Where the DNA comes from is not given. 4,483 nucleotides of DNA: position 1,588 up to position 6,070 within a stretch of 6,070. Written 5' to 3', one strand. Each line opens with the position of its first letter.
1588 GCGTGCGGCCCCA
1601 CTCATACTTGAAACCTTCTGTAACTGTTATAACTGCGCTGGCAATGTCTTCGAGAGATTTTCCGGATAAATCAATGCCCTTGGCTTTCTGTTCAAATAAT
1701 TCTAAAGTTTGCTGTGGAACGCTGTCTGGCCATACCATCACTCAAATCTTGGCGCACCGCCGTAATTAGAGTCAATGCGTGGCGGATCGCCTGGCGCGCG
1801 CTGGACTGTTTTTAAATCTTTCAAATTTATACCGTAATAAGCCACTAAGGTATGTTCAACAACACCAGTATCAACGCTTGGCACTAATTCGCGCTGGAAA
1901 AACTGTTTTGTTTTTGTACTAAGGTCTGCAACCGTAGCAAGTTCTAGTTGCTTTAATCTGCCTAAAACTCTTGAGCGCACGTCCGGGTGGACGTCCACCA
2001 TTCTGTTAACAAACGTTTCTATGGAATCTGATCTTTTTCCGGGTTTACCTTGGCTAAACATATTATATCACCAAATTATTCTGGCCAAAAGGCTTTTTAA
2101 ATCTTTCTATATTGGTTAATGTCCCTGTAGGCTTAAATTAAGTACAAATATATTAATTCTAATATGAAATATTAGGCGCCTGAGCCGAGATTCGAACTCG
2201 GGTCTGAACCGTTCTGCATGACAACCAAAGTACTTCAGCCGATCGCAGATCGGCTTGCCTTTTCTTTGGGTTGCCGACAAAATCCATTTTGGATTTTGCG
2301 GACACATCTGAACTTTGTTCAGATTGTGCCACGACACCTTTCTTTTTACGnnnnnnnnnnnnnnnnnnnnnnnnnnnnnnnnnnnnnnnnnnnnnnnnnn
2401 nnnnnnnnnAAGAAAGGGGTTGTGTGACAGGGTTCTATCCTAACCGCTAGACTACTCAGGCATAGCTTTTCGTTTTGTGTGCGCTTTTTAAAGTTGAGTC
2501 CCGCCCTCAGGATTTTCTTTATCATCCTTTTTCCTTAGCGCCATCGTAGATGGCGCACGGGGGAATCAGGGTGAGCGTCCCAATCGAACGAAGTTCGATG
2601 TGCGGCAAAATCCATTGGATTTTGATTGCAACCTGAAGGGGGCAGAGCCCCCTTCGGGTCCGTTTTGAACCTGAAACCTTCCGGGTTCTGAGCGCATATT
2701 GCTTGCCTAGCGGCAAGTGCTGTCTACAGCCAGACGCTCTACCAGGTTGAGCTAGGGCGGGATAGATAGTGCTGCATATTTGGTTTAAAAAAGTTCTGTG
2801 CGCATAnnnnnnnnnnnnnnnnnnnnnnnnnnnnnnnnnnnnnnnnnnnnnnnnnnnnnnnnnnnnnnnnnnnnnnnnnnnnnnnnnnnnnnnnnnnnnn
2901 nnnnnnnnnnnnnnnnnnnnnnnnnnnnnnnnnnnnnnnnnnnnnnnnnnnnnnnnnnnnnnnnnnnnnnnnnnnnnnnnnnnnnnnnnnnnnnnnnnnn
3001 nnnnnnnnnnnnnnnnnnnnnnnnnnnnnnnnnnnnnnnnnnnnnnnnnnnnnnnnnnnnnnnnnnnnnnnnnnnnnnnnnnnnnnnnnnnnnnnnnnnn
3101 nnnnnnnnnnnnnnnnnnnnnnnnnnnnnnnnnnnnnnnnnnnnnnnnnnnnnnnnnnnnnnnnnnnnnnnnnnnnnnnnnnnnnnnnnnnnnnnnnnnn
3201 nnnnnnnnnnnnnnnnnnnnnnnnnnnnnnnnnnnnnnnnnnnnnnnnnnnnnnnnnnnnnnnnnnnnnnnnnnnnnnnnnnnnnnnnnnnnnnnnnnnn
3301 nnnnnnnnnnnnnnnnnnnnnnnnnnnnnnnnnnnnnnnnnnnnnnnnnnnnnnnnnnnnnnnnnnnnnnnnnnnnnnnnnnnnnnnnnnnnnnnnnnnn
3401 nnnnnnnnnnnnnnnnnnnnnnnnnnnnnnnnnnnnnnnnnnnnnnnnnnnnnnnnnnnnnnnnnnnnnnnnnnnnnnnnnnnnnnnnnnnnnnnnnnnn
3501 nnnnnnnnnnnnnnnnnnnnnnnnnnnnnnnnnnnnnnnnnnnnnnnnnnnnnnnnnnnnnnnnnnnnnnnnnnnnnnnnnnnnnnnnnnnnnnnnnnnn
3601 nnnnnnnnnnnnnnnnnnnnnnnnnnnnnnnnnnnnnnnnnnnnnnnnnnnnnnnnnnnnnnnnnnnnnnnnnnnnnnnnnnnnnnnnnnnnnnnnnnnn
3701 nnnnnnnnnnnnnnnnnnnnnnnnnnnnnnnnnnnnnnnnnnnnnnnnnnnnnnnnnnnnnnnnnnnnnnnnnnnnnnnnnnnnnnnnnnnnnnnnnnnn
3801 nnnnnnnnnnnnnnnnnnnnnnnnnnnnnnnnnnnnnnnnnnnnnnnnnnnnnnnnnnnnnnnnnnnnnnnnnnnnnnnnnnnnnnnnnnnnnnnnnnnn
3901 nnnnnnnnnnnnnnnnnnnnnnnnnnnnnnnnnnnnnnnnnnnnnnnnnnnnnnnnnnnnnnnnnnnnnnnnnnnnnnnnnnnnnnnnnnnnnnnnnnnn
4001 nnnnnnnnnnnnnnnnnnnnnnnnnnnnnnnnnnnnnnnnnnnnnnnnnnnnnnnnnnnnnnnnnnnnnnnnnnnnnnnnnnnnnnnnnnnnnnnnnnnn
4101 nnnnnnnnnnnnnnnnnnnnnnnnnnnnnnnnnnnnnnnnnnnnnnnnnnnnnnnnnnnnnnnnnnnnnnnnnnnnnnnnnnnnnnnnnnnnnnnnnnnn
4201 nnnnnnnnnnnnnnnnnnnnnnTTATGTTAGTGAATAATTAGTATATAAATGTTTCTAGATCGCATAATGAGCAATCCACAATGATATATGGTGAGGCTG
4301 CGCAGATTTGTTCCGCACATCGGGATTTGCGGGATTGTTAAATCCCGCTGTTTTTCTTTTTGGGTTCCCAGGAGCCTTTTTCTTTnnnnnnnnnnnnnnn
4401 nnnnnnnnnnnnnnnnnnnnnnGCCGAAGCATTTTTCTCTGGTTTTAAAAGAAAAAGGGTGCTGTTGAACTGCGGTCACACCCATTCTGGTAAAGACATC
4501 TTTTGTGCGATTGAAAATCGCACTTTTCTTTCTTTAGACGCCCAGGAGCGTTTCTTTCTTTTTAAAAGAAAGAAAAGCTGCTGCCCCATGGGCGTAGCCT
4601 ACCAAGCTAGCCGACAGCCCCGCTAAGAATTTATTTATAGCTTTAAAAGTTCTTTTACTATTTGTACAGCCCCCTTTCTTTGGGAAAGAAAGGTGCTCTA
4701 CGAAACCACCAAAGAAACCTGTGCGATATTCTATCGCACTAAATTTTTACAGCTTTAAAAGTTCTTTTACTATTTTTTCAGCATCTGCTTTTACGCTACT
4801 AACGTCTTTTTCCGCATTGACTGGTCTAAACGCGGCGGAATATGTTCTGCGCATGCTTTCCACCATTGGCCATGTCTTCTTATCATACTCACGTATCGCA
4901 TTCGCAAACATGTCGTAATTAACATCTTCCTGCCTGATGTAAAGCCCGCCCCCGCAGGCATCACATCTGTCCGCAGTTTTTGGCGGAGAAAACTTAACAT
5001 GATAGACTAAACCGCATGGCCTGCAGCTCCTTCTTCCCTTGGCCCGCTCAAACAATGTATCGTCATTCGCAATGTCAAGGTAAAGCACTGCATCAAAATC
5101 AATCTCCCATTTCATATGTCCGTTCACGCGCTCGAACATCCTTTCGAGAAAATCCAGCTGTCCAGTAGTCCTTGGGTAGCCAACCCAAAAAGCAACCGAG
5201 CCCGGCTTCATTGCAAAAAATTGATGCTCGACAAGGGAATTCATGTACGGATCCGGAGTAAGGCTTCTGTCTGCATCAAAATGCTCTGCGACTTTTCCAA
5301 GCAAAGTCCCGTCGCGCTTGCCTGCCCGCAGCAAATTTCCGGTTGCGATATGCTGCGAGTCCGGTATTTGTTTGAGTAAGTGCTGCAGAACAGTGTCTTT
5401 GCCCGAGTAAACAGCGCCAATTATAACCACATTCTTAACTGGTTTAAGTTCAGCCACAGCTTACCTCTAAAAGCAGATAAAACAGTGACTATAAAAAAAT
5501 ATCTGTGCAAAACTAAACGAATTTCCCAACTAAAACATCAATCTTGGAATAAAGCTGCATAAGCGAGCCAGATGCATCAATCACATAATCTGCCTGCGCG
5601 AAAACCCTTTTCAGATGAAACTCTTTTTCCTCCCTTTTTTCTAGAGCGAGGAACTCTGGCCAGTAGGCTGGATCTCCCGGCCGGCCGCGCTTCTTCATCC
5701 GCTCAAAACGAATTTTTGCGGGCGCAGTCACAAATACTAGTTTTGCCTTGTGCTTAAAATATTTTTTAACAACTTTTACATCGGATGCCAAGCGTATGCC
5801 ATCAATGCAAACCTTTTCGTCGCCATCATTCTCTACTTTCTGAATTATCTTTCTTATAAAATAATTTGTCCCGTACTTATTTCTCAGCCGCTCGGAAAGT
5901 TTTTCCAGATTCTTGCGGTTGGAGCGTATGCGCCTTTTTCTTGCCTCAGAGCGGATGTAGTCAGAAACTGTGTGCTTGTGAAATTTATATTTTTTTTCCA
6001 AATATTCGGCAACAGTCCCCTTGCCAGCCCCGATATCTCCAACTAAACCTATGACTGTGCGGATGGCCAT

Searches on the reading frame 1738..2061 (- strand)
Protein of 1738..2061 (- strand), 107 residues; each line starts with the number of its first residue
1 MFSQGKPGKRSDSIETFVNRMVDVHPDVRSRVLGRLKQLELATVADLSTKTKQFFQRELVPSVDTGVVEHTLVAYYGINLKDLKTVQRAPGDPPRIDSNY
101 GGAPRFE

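Call 9: find_encoding_contigs(protein=window:1738-2061:-, flank=10000, max_places=10)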
Protein window:1738-2061:- (107 aa): 1 contig read that carries it; 1 place shown.
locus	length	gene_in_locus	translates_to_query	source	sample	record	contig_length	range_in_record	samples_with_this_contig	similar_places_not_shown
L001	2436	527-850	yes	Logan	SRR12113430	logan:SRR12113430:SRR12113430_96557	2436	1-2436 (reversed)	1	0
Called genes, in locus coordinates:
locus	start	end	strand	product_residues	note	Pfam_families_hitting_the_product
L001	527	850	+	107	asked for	-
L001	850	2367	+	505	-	-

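Call 10: search_protein_families(library=pfam, proteins=[window:1738-2061:-], max_evalue=0.01)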
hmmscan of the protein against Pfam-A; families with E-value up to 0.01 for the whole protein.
window:1738-2061:- (107 aa): 0 families

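Call 66: find_homologous_proteins(query=window:1738-2061:-, max_evalue=0.00001)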
Query window:1738-2061:- (107 aa): 2 proteins with E <= 0.00001 among 5 candidates.
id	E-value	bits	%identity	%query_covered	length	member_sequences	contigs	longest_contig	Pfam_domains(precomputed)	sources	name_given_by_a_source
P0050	7.6e-64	230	100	100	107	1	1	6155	-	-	-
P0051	3.1e-49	183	84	100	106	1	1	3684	-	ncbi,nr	ncbi:MAG: hypothetical protein HY438_03235 [DPANN group archaeon]|nr:hypothetical protein [DPANN gro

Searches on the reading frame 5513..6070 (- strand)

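Call 10: search_protein_families(library=pfam, proteins=[window:5513-6070:-], max_evalue=0.01)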
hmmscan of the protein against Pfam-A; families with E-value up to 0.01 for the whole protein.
window:5513-6070:- (185 aa): 8 families
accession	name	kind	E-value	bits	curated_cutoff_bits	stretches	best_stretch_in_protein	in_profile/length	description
PF13207.12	AAA_17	-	1.3e-12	48.6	27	1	14-131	5-126/136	AAA domain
PF13238.12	AAA_18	-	9.3e-11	42.7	29.4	1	7-130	1-113/128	AAA domain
PF01712.25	dNK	-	3.3e-05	24.2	27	1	11-68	5-62/203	Deoxynucleoside kinase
PF13671.12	AAA_33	-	0.00016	22.4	27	1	6-133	1-123/143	AAA domain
PF00406.28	ADK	-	0.0003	21.4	26.8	1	9-47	1-39/151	Adenylate kinase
PF04275.20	P-mevalo_kinase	-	0.00039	20.8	33.8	1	50-106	58-113/114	Phosphomevalonate kinase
PF01121.26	CoaE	-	0.002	18.3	27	0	6-30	2-25/180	Dephospho-CoA kinase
PF08303.17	tRNA_lig_kinase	-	0.0078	16.8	22.7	0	10-129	5-119/168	tRNA ligase kinase domain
